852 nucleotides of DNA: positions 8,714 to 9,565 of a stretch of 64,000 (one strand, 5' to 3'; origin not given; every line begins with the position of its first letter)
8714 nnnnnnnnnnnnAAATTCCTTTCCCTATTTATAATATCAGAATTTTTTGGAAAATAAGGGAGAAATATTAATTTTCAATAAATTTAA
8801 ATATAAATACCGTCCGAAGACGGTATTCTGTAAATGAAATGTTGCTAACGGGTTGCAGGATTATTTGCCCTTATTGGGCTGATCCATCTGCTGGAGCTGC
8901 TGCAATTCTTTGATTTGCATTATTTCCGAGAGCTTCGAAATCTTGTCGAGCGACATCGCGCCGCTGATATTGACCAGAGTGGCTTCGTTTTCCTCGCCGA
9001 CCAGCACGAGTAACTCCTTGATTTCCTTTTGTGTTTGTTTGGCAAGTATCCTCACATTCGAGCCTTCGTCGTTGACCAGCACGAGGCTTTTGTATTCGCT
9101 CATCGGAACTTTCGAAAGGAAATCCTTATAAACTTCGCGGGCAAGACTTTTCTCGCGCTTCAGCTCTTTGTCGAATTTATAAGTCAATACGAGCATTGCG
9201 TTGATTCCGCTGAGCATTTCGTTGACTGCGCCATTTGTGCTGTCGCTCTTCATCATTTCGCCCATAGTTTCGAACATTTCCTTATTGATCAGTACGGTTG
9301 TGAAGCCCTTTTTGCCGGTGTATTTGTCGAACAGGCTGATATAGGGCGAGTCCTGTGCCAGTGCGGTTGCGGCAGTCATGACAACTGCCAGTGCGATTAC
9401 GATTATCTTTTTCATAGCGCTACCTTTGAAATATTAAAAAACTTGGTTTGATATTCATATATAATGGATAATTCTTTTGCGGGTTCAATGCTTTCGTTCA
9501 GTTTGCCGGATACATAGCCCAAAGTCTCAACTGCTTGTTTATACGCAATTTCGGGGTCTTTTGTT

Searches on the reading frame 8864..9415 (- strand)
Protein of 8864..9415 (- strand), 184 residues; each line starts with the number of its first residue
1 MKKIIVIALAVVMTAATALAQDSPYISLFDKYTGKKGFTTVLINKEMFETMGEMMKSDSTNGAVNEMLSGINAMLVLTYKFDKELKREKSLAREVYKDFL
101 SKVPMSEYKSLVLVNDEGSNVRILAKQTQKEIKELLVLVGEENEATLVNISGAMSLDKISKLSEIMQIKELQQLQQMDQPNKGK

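Call 84: search_protein_families(library=pfam, proteins=[window:8864-9415:-], max_evalue=0.0001)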
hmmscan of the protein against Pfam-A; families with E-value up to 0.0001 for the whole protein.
window:8864-9415:- (184 aa): 1 family
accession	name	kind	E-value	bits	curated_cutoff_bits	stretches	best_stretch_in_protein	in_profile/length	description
PF14060.11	DUF4252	-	1.5e-22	80.5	23.9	1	32-162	1-125/125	Domain of unknown function (DUF4252)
